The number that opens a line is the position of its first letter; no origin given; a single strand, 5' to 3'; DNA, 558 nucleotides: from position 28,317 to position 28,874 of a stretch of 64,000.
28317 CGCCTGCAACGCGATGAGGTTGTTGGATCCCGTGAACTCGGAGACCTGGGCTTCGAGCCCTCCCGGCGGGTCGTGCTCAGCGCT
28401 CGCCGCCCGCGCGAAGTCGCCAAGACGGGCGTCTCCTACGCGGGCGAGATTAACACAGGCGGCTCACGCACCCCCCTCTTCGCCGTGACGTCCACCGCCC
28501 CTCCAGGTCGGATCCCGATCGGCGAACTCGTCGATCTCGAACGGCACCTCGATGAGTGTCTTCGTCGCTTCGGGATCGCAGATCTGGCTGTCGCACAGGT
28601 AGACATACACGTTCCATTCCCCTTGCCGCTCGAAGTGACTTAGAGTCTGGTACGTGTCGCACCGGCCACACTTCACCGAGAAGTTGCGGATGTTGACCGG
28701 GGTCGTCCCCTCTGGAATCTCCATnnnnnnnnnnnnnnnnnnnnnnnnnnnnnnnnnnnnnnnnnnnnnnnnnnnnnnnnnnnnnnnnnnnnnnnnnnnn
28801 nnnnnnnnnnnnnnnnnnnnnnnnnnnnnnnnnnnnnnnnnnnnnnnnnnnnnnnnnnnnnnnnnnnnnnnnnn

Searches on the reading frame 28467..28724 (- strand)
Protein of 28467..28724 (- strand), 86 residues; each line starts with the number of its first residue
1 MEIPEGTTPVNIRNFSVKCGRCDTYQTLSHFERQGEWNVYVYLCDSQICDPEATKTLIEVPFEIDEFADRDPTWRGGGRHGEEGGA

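Call 6: search_protein_families(library=pfam, proteins=[window:28467-28724:-], max_evalue=1)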
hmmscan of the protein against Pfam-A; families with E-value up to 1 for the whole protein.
seq(86 aa): 0 families

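Call 7: search_protein_families(library=ncbifam, proteins=[window:28467-28724:-], max_evalue=1)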
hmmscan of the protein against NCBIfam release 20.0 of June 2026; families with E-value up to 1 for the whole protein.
seq(86 aa): 0 families

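Call 16: find_related_loci(query=window:28467-28724:-, collection=genome_contigs, flank=2500)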
Query seq(86 aa) (86 aa) in genome_contigs; peptide patterns used: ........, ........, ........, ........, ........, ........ (x = any residue, [..] = any of these).
149 stretches matched a pattern; 11 encode a relative of the query (tblastn E <= 1e-3); 11 distinct loci.
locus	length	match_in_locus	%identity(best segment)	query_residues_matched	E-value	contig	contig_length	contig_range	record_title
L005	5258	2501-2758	83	1-86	1e-48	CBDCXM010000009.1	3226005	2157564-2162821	MAG: Candidatus Multivoradales bacterium isolate 852031d1-50b3-41a2-8b2a-c611aff086b7 genome assembly, contig: contig_9,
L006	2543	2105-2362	79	1-84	8e-46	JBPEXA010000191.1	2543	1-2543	MAG: Thermoanaerobaculia bacterium isolate MAG12 MAG12_MAG12_191, whole genome shotgun sequence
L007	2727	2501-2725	67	10-84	2e-34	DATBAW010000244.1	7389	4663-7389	MAG TPA_asm: Thermoanaerobaculia bacterium isolate SMAG_U5742 k141_3274501, whole genome shotgun sequence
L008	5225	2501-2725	64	10-84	3e-34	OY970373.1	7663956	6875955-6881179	MAG: uncultured Acidobacteriota bacterium isolate MFD09368.bin.c.1 genome assembly, chromosome: 1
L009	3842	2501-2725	64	10-84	2e-34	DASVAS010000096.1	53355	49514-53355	MAG TPA_asm: Thermoanaerobaculia bacterium isolate SMAG_U1959 k141_1788527, whole genome shotgun sequence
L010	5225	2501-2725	61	10-84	7e-34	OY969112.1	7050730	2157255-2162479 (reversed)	MAG: uncultured Acidobacteriota bacterium isolate MFD04212.bin.1.16 genome assembly, chromosome: 1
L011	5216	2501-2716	64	9-80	6e-33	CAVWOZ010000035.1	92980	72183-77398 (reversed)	MAG: uncultured Acidobacteriota bacterium isolate MFD09368.bin.3.159 genome assembly, contig: contig_57326, whole genome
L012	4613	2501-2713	62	10-80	7e-32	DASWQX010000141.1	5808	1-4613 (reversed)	MAG TPA_asm: Thermoanaerobaculia bacterium isolate SMAG_U3506 k141_334484, whole genome shotgun sequence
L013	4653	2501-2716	64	10-81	9e-32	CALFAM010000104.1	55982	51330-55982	MAG: uncultured bacterium isolate R1_Bin_Bin_46_1 genome assembly, contig: c_000001422533, whole genome shotgun sequence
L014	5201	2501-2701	69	10-76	8e-30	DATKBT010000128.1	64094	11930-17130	MAG TPA_asm: Thermoanaerobaculia bacterium isolate SMAG_U14427 k141_3549025, whole genome shotgun sequence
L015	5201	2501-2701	58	10-76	5e-24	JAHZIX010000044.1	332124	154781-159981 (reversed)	MAG: Deltaproteobacteria bacterium isolate P_S1_bin.14 k141_1505675, whole genome shotgun sequence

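Call 26: search_solved_structures(query=window:28467-28724:-, max_evalue=10)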
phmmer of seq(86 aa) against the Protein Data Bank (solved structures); distinct sequences matched with E-value up to 10: 2.
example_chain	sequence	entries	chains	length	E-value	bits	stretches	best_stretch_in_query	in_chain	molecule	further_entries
6gt7_A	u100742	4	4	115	1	12.6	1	23-58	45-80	functional pRN1 primase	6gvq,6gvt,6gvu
9rtj_B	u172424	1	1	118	1.1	12.6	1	23-58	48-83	SF3 helicase domain-containing protein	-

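Call 44: predict_structure(alignment_id=A3)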
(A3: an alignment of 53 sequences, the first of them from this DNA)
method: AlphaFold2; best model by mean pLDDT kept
length: 86 residues; sequences in the alignment: 53
mean_pLDDT: 86.3   pTM: 0.74
mean pLDDT of the five models: 86.3, 84.4, 84.0, 82.2, 79.0
residues with pLDDT >= 90: 55; 70-90: 20; 50-70: 7; < 50: 4
segments of 3 or more residues with pLDDT < 50: 84-86
pLDDT, mean of each block of 10 residues (from residue 1): 89 93 93 93 91 93 93 71 45
secondary structure, 60 per line:
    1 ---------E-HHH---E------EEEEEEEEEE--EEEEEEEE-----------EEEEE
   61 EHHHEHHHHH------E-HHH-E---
elements in order: E25-34 E37-44 E56-61 H66-70

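Call 48: fold_search(model_id=the predicted structure, library=pdb)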
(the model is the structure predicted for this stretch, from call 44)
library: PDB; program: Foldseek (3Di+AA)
matches with E <= 10: 305; with E <= 0.001: 0
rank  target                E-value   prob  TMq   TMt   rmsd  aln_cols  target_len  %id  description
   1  1b9n_A                5.6e-01  0.44  0.30  0.11   5.5        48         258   21  REGULATOR FROM ESCHERICHIA COLI (released 2000-03-15)
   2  6o90_Q                9.1e-01  0.09  0.23  0.19   8.0        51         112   12  Cryo-EM image reconstruction of the 70S Ribosome Enterococcus faecalis Class05 (released 2020-09-23)
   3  3rnu_B                1.0e+00  0.16  0.30  0.14  12.3        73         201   16  Structural Basis of Cytosolic DNA Sensing by Innate Immune Receptors (released 2012-04-25)
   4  6jcx_D                1.2e+00  0.30  0.35  0.03   5.0        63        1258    8  Mycobacterium tuberculosis transcription initiation complex with ECF sigma factor sigma H and 6nt RNA (released 2019-05-29)
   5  1h9s_B                1.4e+00  0.33  0.33  0.22   3.6        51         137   18  Molybdate bound complex of Dimop domain of ModE from E.coli (released 2001-06-19)
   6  8eug_3                1.4e+00  0.25  0.28  0.22   3.4        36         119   11  Ytm1 associated nascent 60S ribosome State 3 (released 2022-11-30)
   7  1h9s_A                1.5e+00  0.20  0.34  0.23   5.9        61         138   16  Molybdate bound complex of Dimop domain of ModE from E.coli (released 2001-06-19)
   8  3b6y_B                1.5e+00  0.13  0.31  0.16  12.5        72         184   21  Crystal Structure of the Second HIN-200 Domain of Interferon-Inducible Protein 16 (released 2007-11-13)
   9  9i5v_S                1.5e+00  0.06  0.21  0.16   8.8        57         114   14  70S P. gingivalis ribosome erm-delta-porN strain (released 2025-08-20)
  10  1o7l_A                1.7e+00  0.35  0.31  0.11   2.8        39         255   20  Molybdate-activated form of ModE from Escherichia coli (released 2003-02-20)
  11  7oyc_r1               1.7e+00  0.14  0.27  0.21   4.0        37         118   11  Cryo-EM structure of the Xenopus egg 80S ribosome (released 2022-07-20)
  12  8euy_3                1.8e+00  0.21  0.31  0.16   2.8        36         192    6  Ytm1 associated nascent 60S ribosome (-fkbp39) State 1A (released 2022-11-30)
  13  9frj_D                2.0e+00  0.28  0.31  0.02   2.0        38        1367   10  Ap4A bound in de novo transcription initiation T. thermophilus RNA polymerase complex with aTT DNA template (released 2025-12-17)
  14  4r55_A                2.0e+00  0.20  0.31  0.45   4.5        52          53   13  The crystal structure of a Cren7 mutant protein GR and dsDNA complex (released 2015-08-05)
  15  2yn3_A                2.0e+00  0.20  0.28  0.10   8.6        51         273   10  Structural insight into the giant calcium-binding adhesin SiiE: implications for the adhesion of Salmonella enterica t (released 2013-04-03)
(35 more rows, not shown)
